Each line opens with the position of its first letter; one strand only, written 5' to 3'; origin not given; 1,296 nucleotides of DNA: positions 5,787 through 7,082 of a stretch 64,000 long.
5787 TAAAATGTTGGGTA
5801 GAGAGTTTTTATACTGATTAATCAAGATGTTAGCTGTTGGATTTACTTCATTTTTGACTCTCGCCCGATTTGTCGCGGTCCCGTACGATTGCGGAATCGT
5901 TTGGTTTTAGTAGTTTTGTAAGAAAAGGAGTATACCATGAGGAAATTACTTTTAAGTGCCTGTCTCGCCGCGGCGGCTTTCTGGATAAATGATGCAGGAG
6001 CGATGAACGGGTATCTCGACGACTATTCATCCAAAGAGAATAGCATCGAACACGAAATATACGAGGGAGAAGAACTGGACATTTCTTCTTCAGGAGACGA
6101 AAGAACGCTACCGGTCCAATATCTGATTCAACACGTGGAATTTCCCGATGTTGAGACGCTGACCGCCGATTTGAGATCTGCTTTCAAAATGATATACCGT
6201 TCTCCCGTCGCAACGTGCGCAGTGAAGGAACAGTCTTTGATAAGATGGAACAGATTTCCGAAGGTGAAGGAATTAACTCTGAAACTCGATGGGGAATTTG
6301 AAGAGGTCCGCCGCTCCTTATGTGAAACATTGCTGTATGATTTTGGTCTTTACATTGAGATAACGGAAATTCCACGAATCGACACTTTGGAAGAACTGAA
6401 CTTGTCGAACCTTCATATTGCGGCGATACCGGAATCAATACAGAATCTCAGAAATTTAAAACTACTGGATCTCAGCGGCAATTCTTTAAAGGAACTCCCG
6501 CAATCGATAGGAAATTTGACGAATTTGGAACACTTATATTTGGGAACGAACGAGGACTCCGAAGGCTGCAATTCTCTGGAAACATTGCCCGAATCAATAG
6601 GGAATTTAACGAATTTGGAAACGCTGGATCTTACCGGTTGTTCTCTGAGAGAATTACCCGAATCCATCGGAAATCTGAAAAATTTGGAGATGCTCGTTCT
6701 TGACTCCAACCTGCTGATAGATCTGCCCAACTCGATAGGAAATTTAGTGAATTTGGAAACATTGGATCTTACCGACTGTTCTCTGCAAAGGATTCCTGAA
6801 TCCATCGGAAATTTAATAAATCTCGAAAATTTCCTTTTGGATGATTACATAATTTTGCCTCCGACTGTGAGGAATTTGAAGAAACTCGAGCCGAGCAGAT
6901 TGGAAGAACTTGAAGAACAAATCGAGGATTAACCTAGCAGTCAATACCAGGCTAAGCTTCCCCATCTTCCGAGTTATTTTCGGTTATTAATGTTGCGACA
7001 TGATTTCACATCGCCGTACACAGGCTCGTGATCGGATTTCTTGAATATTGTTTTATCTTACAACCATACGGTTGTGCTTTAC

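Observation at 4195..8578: Tandem array of three secreted SIGNL-type LRR proteins built on one shared leader/signal-peptide cassette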

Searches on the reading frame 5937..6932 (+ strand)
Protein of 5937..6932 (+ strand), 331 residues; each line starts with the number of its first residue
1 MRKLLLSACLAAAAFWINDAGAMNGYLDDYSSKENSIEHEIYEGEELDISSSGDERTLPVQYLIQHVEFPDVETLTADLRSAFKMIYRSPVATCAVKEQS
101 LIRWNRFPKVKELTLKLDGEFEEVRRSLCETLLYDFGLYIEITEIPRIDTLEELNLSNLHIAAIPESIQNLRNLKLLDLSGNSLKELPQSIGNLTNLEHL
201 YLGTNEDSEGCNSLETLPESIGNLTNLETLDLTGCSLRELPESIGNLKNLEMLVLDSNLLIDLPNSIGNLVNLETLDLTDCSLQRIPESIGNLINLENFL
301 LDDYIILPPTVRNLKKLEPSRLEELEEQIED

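Call 4: search_protein_families(library=pfam, proteins=[window:5937-6932:+], max_evalue=0.01)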
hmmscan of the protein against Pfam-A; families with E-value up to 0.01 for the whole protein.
window:5937-6932:+ (331 aa): 8 families
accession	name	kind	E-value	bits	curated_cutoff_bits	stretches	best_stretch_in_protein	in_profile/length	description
PF23598.1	LRR_14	-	4.3e-32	111.7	40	3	148-215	46-114/353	Leucine-rich repeat region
PF13855.12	LRR_8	-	9.6e-16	57.7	27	2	150-205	2-59/61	Leucine rich repeat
PF12799.13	LRR_4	-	3e-14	53.2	27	5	173-205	2-33/44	Leucine Rich repeats (2 copies)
PF00560.39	LRR_1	-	3e-13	47.5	20.6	0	226-247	1-23/23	Leucine Rich Repeat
PF23286.1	LRR_13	-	2.5e-08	34.3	30.1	2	209-285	11-88/210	Disease resistance protein RPS4B-like, leucine-rich repeats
PF25019.1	LRR_R13L1-DRL21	-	3.4e-07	30.6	27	0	149-203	69-125/127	R13L1/DRL21 LRRs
PF23952.1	LRR_EndoS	-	9.2e-07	29.5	27.9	1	100-182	37-116/116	Endo-beta-N-acetylglucosaminidase EndoS LRR domain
PF25013.1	LRR_Zer-1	-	0.00054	20.6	27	1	169-241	30-102/137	Zer-1-like, Leucine-rich repeats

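Call 9: find_encoding_contigs(protein=window:5937-6932:+, flank=10000, max_places=6)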
Protein window:5937-6932:+ (331 aa): 4 contigs read that carry it; 2 places shown.
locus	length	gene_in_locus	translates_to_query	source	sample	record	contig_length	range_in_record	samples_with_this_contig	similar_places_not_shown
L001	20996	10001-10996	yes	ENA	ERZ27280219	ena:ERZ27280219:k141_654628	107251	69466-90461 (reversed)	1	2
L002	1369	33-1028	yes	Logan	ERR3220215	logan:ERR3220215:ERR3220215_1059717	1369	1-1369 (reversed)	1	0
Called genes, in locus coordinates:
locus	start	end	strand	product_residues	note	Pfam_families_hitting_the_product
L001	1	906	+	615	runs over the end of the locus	PF12796:Ank_2, PF13606:Ank_3 (faint), PF13637:Ank_4, PF00023:Ank (weak), PF13857:Ank_5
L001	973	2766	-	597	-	PF00009:GTP_EFTU, PF01926:MMR_HSR1 (faint), PF00071:Ras (weak), PF03144:GTP_EFTU_D2, PF14492:EFG_III, PF00679:EFG_C, PF06421:LepA_C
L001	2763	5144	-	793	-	PF01588:tRNA_bind, PF03483:B3_4, PF03484:B5, PF17759:tRNA_synthFbeta, PF03147:FDX-ACB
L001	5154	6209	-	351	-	PF02912:Phe_tRNA-synt_N, PF01409:tRNA-synt_2d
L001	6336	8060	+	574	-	PF00924:MS_channel_2nd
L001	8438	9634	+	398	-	PF25013:LRR_Zer-1 (faint), PF23286:LRR_13 (faint), PF12799:LRR_4 (faint), PF25019:LRR_R13L1-DRL21 (faint), PF00560:LRR_1 (faint), PF23598:LRR_14, PF13855:LRR_8 (weak)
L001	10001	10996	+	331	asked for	PF00560:LRR_1 (faint), PF12799:LRR_4 (faint), PF23952:LRR_EndoS (faint), PF23598:LRR_14, PF13855:LRR_8, PF23598:LRR_14, PF13855:LRR_8 (weak), PF23598:LRR_14, +2 more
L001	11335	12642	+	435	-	PF25019:LRR_R13L1-DRL21 (faint), PF00560:LRR_1 (faint), PF23211:LRR_LRWD1 (faint), PF23598:LRR_14 (weak), PF13855:LRR_8, PF12799:LRR_4, PF23598:LRR_14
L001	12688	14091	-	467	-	PF02321:OEP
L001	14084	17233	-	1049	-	PF00873:ACR_tran, PF03176:MMPL (weak)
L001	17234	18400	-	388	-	PF25917:BSH_RND, PF25876:HH_MFP_RND, PF25881:HH_YBHG (weak), PF25885:HH_EMRA, PF25944:Beta-barrel_RND, PF25967:RND-MFP_C (weak), PF25989:YknX_C (weak)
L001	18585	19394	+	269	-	-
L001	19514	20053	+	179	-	PF02915:Rubrerythrin, PF21349:RUBY_RBDX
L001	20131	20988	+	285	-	PF02091:tRNA-synt_2e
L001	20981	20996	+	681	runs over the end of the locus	PF02092:tRNA_synt_2f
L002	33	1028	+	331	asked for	PF00560:LRR_1 (faint), PF12799:LRR_4 (faint), PF23952:LRR_EndoS (faint), PF23598:LRR_14, PF13855:LRR_8, PF23598:LRR_14, PF13855:LRR_8 (weak), PF23598:LRR_14, +2 more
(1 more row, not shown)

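Call 16: find_homologous_proteins(query=window:5937-6932:+, max_evalue=0.00001)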
Query window:5937-6932:+ (331 aa): 4037 proteins with E <= 0.00001 among 8000 candidates; the best 120 are listed.
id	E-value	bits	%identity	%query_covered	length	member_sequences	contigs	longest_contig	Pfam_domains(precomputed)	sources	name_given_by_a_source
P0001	2.2e-206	702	99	100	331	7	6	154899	PF23598.2,PF25019.1,PF00560.40,PF12799.14,PF23286.1,PF13855.13,PF23952.2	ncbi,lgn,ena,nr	ncbi:MAG: hypothetical protein J6T29_02015 [Alphaproteobacteria bacterium]|nr:hypothetical protein [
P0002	1.5e-156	538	75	100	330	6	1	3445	PF23598.2,PF25019.1,PF00560.40,PF12799.14,PF25013.1,PF23286.1,PF13855.13,PF23952.2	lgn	-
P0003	2.3e-150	518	68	100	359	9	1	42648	PF23598.2,PF25019.1,PF00560.40,PF12799.14,PF25013.1,PF23286.1,PF13855.13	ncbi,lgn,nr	ncbi:MAG: hypothetical protein K5766_01980 [Alphaproteobacteria bacterium]|nr:hypothetical protein [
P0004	7.5e-137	474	70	100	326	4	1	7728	PF23598.2,PF25019.1,PF00560.40,PF12799.14,PF23286.1,PF13855.13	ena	-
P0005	1.5e-93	331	44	92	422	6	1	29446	PF23598.2,PF25019.1,PF00560.40,PF12799.14,PF25013.1,PF23286.1,PF13855.13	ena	-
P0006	2.0e-69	252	38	57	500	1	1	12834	PF23598.2,PF24758.2,PF25019.1,PF00560.40,PF12799.14,PF25013.1,PF23286.1,PF13855.13,PF23211.1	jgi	-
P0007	1.3e-67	246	44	53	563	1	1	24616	PF23598.2,PF25019.1,PF00560.40,PF12799.14,PF23286.1,PF13855.13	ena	-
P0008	2.9e-67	245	56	42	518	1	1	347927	PF23598.2,PF24758.2,PF25019.1,PF00560.40,PF12799.14,PF23286.1,PF13855.13,PF18216.7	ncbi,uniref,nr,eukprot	ncbi:RNI-like protein [Anaeromyces robustus]|uniref:RNI-like protein n=1 Tax=Anaeromyces robustus Ta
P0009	2.4e-66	242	44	53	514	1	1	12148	PF24048.2,PF23598.2,PF00560.40,PF12799.14,PF23286.1,PF13855.13,PF23211.1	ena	-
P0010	1.8e-64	236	45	47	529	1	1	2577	PF23598.2,PF00560.40,PF12799.14,PF23286.1,PF13855.13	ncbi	ncbi:MAG: leucine-rich repeat domain-containing protein, partial [Promethearchaeota archaeon]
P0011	4.4e-64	235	48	46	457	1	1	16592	PF23598.2,PF20530.4,PF00560.40,PF12799.14,PF23286.1,PF13855.13,PF23211.1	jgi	jgi:Leucine-rich repeat (LRR) protein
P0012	2.1e-63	232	41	53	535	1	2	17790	PF23598.2,PF13306.13,PF25019.1,PF00560.40,PF12799.14,PF23286.1,PF23247.2,PF13855.13,PF23211.1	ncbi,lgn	ncbi:MAG: leucine-rich repeat protein [Candidatus Lokiarchaeota archaeon]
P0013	9.5e-58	214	46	55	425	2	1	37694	PF23598.2,PF17126.12,PF00560.40,PF12799.14,PF23286.1,PF13855.13,PF23211.1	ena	-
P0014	7.0e-57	211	43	52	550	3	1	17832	PF23598.2,PF25019.1,PF00560.40,PF12799.14,PF25013.1,PF23286.1,PF13855.13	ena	-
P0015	6.3e-56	208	42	52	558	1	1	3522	PF23598.2,PF24758.2,PF25019.1,PF00560.40,PF12799.14,PF25013.1,PF23286.1,PF13855.13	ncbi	-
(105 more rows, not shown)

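Call 21: find_encoding_contigs(protein=P0003, flank=10000, max_places=4)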
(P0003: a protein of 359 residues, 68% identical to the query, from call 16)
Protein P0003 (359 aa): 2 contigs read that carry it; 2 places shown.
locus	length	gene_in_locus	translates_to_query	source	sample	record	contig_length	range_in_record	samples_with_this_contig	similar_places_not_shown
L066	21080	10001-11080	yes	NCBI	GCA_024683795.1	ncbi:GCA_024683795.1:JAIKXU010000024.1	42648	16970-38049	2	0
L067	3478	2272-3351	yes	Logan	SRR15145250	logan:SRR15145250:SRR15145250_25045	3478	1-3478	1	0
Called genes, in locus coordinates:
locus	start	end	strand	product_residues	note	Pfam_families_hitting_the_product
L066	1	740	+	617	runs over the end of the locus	PF00023:Ank (faint), PF12796:Ank_2, PF13637:Ank_4 (faint)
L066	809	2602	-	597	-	PF00009:GTP_EFTU, PF01926:MMR_HSR1 (faint), PF00071:Ras (weak), PF03144:GTP_EFTU_D2, PF14492:EFG_III (weak), PF00679:EFG_C, PF06421:LepA_C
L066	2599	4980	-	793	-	PF01588:tRNA_bind, PF03483:B3_4, PF03484:B5, PF17759:tRNA_synthFbeta, PF03147:FDX-ACB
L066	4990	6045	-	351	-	PF02912:Phe_tRNA-synt_N, PF01409:tRNA-synt_2d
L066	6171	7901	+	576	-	PF00924:MS_channel_2nd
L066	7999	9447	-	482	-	PF00474:SSF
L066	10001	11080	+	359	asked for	PF25013:LRR_Zer-1 (faint), PF00560:LRR_1 (faint), PF23286:LRR_13 (faint), PF23598:LRR_14, PF25019:LRR_R13L1-DRL21 (faint), PF12799:LRR_4 (faint), PF13855:LRR_8 (weak), PF23598:LRR_14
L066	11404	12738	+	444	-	PF00560:LRR_1 (faint), PF23598:LRR_14, PF25019:LRR_R13L1-DRL21 (faint), PF23286:LRR_13 (faint), PF13855:LRR_8 (weak), PF12799:LRR_4 (weak), PF23598:LRR_14, PF12799:LRR_4 (weak)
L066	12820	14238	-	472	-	PF02321:OEP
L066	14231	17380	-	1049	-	PF00873:ACR_tran, PF03176:MMPL (weak)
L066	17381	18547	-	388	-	PF25917:BSH_RND, PF25876:HH_MFP_RND, PF25881:HH_YBHG (weak), PF25885:HH_EMRA, PF25944:Beta-barrel_RND, PF25967:RND-MFP_C (weak), PF25989:YknX_C (weak)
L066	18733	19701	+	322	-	-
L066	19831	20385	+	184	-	PF02915:Rubrerythrin, PF21349:RUBY_RBDX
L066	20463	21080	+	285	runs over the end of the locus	PF02091:tRNA-synt_2e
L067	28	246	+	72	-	-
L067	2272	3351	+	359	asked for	PF25013:LRR_Zer-1 (faint), PF00560:LRR_1 (faint), PF23286:LRR_13 (faint), PF23598:LRR_14, PF25019:LRR_R13L1-DRL21 (faint), PF12799:LRR_4 (faint), PF13855:LRR_8 (weak), PF23598:LRR_14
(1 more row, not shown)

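Call 22: find_encoding_contigs(protein=P0004, flank=10000, max_places=4)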
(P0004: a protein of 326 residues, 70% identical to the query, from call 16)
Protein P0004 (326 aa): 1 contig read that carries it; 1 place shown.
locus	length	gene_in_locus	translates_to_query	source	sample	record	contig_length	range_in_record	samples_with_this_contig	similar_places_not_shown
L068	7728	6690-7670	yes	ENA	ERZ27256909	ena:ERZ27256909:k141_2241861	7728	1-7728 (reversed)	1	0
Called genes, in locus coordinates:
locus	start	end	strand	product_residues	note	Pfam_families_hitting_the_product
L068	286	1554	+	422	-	PF23286:LRR_13 (faint), PF23598:LRR_14, PF00560:LRR_1 (faint), PF13855:LRR_8, PF25019:LRR_R13L1-DRL21 (faint), PF12799:LRR_4 (weak), PF23598:LRR_14 (weak), PF12799:LRR_4 (weak)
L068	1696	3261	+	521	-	PF01266:DAO (faint), PF01593:Amino_oxidase, PF13450:NAD_binding_8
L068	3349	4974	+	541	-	-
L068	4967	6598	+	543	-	-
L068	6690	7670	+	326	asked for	PF23286:LRR_13 (faint), PF23598:LRR_14, PF25019:LRR_R13L1-DRL21 (faint), PF13855:LRR_8, PF12799:LRR_4 (weak), PF23598:LRR_14, PF13855:LRR_8 (weak), PF23598:LRR_14, +1 more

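Call 25: find_encoding_contigs(protein=P0005, flank=10000, max_places=4)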
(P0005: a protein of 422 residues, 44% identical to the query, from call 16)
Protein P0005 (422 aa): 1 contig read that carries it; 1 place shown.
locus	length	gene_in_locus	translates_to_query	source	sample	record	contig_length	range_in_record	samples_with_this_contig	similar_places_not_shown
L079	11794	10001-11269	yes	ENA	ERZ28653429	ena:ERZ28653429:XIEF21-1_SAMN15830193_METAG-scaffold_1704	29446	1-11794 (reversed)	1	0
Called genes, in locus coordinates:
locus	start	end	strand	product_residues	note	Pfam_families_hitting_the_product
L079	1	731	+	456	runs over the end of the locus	PF23598:LRR_14, PF12799:LRR_4 (weak), PF13855:LRR_8 (weak)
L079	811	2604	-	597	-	PF00009:GTP_EFTU, PF01926:MMR_HSR1 (faint), PF00071:Ras (weak), PF03144:GTP_EFTU_D2, PF14492:EFG_III, PF00679:EFG_C, PF06421:LepA_C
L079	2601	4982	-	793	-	PF01588:tRNA_bind, PF03483:B3_4, PF03484:B5, PF17759:tRNA_synthFbeta, PF03147:FDX-ACB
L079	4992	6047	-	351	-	PF02912:Phe_tRNA-synt_N, PF01409:tRNA-synt_2d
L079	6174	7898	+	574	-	PF00924:MS_channel_2nd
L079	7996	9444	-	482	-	PF00474:SSF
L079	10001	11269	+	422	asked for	PF23286:LRR_13 (faint), PF25013:LRR_Zer-1 (faint), PF12799:LRR_4 (faint), PF25019:LRR_R13L1-DRL21 (faint), PF00560:LRR_1 (faint), PF23598:LRR_14, PF13855:LRR_8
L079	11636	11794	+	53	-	?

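Call 26: find_encoding_contigs(protein=P0002, flank=5000, max_places=3)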
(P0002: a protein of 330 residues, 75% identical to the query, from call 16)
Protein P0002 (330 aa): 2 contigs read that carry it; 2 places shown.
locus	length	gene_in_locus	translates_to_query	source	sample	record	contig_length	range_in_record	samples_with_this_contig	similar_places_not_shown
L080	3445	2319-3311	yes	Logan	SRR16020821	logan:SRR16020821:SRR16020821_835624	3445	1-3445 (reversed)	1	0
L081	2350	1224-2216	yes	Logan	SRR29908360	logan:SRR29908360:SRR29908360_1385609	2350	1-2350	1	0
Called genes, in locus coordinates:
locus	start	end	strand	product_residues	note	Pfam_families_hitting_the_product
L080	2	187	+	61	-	?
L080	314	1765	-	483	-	PF00474:SSF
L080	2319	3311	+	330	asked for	PF25013:LRR_Zer-1 (faint), PF00560:LRR_1 (faint), PF23286:LRR_13 (faint), PF23598:LRR_14, PF13855:LRR_8 (weak), PF23598:LRR_14, PF13855:LRR_8 (weak), PF23598:LRR_14, +3 more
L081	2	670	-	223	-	?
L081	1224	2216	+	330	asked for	PF25013:LRR_Zer-1 (faint), PF00560:LRR_1 (faint), PF23286:LRR_13 (faint), PF23598:LRR_14, PF13855:LRR_8 (weak), PF23598:LRR_14, PF13855:LRR_8 (weak), PF23598:LRR_14, +3 more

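Call 50: find_encoding_contigs(protein=P0008, flank=8000, max_places=3)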
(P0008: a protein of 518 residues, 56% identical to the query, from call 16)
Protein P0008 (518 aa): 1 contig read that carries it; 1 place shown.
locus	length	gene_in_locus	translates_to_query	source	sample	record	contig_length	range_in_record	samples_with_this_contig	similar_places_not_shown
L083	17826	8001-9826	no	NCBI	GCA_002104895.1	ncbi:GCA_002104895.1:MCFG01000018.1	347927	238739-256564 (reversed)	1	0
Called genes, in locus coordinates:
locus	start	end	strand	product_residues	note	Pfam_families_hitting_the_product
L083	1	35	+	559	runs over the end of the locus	-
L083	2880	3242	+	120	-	-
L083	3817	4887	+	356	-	PF23598:LRR_14, PF00560:LRR_1 (faint), PF13855:LRR_8 (weak), PF12799:LRR_4 (weak), PF25019:LRR_R13L1-DRL21 (weak), PF12799:LRR_4 (weak), PF13855:LRR_8 (weak)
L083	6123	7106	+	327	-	PF23286:LRR_13 (faint), PF23598:LRR_14, PF00560:LRR_1 (faint), PF13855:LRR_8, PF12799:LRR_4 (weak), PF25019:LRR_R13L1-DRL21 (weak), PF12799:LRR_4 (weak), PF13855:LRR_8 (weak)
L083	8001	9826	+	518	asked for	PF25019:LRR_R13L1-DRL21 (faint), PF23286:LRR_13 (faint), PF23598:LRR_14, PF00560:LRR_1 (faint), PF12799:LRR_4 (weak), PF13855:LRR_8, PF23598:LRR_14, PF12799:LRR_4 (weak), +2 more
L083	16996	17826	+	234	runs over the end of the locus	-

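Call 65: search_solved_structures(query=window:5937-6929:+, max_evalue=0.00001)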
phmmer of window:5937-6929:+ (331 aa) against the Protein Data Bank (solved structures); distinct sequences matched with E-value up to 0.00001: 248 (the best 60 are shown).
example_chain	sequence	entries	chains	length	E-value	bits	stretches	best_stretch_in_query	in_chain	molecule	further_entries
4u08_A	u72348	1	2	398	3.7e-56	193.7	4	151-302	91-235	LIC11098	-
7yjw_A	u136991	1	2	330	4.2e-56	193.5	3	144-300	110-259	Membrane protein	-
6s6q_A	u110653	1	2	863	1.3e-51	178.8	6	166-301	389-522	LRR receptor-like serine/threonine-protein kinase GSO1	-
9fqr_Xo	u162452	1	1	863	4.1e-50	173.9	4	143-312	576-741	Leucine rich repeats and death domain containing 1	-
9ijj_4X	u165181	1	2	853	1.1e-46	162.6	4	144-289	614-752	Leucine-rich repeat and death domain-containing protein 1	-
9btm_B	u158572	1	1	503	2.6e-44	154.8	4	145-300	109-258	Leucine-rich repeat protein SHOC-2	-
7tyg_A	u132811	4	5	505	2.9e-44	154.7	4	146-300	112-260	Leucine-rich repeat protein SHOC-2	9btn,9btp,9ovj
7t7a_A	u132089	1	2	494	2.9e-44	154.6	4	145-300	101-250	Leucine-rich repeat protein SHOC-2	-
7tvg_D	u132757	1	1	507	4.1e-44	154.1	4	145-300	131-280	Leucine-rich repeat protein SHOC-2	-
7tvf_A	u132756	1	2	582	8.1e-44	153.2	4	145-300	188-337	Leucine-rich repeat protein SHOC-2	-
7sd0_A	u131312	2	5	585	8.1e-44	153.2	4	145-300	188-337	Leucine-rich repeat protein SHOC-2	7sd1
7upi_C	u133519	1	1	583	8.2e-44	153.2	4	145-300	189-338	Leucine-rich repeat protein SHOC-2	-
7txh_B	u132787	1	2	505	1e-43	152.8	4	146-300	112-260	Leucine-rich repeat protein SHOC-2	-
9o65_A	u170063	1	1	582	2.5e-43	151.6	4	145-300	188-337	Leucine-rich repeat protein SHOC-2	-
4mn8_A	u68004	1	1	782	1.3e-42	149.2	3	158-298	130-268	LRR receptor-like serine/threonine-protein kinase FLS2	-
4u06_A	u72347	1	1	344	1.8e-42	148.8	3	160-299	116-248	LIC10831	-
4u09_A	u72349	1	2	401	7.2e-40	140.2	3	165-318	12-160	LIC12759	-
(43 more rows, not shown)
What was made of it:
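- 5937..6932 (+): LRR2 (331 aa). Signal peptide is 5937-6002 (AGA|M). The N-terminal block is shared with LRR1. Six SIGNL-type LRRs and a C-terminal helix follow. Best solved relative is Leptospira LIC11098, E 3.7e-56 (call 65).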

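Call 82: predict_structure(alignment_id=A7)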
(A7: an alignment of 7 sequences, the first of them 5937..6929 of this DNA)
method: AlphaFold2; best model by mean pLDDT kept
length: 331 residues; sequences in the alignment: 7
mean_pLDDT: 78.6   pTM: 0.79
mean pLDDT of the five models: 78.6, 77.9, 76.6, 74.1, 68.4
residues with pLDDT >= 90: 159; 70-90: 77; 50-70: 48; < 50: 47
segments of 3 or more residues with pLDDT < 50: 1-38, 53-57, 207-210
pLDDT, mean of each block of 10 residues (from residue 1): 31 29 28 41 84 53 76 91 82 57 88 88 74 68 93 94 94 97 93 98 66 87 98 94 97 96 96 95 93 92 87 71 61 52
secondary structure, 60 per line:
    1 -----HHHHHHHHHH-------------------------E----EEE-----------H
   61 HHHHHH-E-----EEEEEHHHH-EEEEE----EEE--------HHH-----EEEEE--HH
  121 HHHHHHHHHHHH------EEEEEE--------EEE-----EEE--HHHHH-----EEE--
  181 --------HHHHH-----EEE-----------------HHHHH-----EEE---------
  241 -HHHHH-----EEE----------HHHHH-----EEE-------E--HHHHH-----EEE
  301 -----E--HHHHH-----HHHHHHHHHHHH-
elements in order: H6-15 E46-48 H60-66 E74-78 H79-82 E84-88 E93-95 E112-116 H119-132 E139-144 E153-155 E161-163 H166-170 E176-178 H189-193 E199-201 H219-223 E229-231 H242-246 E252-254 H265-269 E275-277 H288-292 E298-300 H309-313 H319-330
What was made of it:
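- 5937..6932 (+): AF2 model has pLDDT 78.6 and pTM 0.79, with a continuous solenoid from about residue 40 (call 82).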
